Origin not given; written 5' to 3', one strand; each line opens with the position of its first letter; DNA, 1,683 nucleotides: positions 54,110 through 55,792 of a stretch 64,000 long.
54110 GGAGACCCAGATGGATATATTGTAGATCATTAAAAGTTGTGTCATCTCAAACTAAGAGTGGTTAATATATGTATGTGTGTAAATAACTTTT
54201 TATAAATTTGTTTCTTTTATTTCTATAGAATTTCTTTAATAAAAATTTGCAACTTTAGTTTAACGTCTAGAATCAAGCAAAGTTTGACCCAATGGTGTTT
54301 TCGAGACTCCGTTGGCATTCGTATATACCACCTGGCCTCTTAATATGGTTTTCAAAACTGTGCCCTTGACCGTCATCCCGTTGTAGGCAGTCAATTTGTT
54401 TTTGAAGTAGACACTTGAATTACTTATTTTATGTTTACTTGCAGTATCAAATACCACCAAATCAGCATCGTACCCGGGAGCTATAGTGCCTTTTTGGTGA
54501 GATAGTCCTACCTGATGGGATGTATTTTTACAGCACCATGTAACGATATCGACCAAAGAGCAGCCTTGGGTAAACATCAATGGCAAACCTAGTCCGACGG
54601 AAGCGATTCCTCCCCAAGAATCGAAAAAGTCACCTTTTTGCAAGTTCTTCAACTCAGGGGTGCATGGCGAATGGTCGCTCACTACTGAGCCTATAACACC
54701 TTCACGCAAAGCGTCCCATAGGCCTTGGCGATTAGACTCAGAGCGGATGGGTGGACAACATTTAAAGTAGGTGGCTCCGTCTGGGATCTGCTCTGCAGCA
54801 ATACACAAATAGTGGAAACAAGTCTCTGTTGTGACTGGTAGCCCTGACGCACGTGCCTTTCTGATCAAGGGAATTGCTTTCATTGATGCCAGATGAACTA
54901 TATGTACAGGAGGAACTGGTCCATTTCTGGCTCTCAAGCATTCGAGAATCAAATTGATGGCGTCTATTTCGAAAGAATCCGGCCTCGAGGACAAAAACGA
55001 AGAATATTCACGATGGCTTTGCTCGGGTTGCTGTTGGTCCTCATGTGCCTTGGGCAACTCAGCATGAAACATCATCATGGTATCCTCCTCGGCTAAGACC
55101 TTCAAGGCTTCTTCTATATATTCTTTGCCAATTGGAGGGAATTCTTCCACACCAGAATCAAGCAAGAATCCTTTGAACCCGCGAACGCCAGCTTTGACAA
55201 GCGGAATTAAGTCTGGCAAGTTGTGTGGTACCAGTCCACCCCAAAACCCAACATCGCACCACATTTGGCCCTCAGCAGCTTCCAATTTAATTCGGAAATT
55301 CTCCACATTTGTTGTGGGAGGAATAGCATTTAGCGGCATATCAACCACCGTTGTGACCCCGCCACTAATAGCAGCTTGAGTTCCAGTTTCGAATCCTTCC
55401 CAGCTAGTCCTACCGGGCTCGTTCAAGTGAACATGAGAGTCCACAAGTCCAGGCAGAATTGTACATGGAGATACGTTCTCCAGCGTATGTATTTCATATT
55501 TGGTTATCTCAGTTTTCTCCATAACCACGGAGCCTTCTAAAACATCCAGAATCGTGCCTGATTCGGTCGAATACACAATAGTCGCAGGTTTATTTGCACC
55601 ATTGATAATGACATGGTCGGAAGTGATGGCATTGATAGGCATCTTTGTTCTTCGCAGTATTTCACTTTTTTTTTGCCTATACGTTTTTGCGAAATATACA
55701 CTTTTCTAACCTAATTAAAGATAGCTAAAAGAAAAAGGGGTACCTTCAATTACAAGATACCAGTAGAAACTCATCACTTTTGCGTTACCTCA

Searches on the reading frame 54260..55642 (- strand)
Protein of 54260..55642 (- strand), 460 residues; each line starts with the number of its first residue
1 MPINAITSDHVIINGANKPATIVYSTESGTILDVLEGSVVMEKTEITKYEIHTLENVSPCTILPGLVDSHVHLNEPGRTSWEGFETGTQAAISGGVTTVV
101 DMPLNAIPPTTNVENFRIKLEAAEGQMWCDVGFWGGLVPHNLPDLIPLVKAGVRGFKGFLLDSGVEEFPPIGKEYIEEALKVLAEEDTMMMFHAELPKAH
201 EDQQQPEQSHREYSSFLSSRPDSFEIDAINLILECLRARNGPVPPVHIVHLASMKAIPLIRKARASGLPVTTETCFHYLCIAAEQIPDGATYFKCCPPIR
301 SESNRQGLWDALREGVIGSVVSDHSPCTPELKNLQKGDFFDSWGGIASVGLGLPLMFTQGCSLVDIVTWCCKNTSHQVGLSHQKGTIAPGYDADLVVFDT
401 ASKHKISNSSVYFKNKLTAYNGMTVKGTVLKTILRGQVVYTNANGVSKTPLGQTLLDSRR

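Call 40: search_protein_families(library=pfam, proteins=[window:54260-55642:-], max_evalue=0.00001)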
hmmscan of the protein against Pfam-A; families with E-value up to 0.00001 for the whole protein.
window:54260-55642:- (460 aa): 2 families
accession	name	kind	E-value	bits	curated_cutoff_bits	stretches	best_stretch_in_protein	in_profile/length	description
PF01979.26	Amidohydro_1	-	6.2e-47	160.9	25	1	61-439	1-345/345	Amidohydrolase family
PF07969.17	Amidohydro_3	-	2.5e-11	44.2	29.7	1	363-440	409-472/472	Amidohydrolase family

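Call 82: search_protein_families(library=ncbifam, proteins=[window:54260-55642:-], max_evalue=1e-60)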
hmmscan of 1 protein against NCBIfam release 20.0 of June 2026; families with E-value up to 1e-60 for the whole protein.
window:54260-55642:- (460 aa): 5 families
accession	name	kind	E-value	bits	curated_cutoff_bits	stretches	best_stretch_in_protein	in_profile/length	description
TIGR03178.1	allantoinase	equivalog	1.9e-144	481.7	357.85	1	34-455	22-439/441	allantoinase AllB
NF004839.0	PRK06189.1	equivalog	3.2e-111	372.1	631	1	32-456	23-446/451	allantoinase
NF005960.0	PRK08044.1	equivalog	2e-86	290.5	688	1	56-457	45-450/453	allantoinase AllB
NF058539.1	ergo_uti2_ErtD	equivalog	1e-71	242.2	650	1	32-454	21-444/449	hydantoin-5-propionate amidohydrolase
NF002668.0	PRK02382.1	equivalog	2.1e-63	214.6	452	1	56-452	40-423/436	dihydroorotase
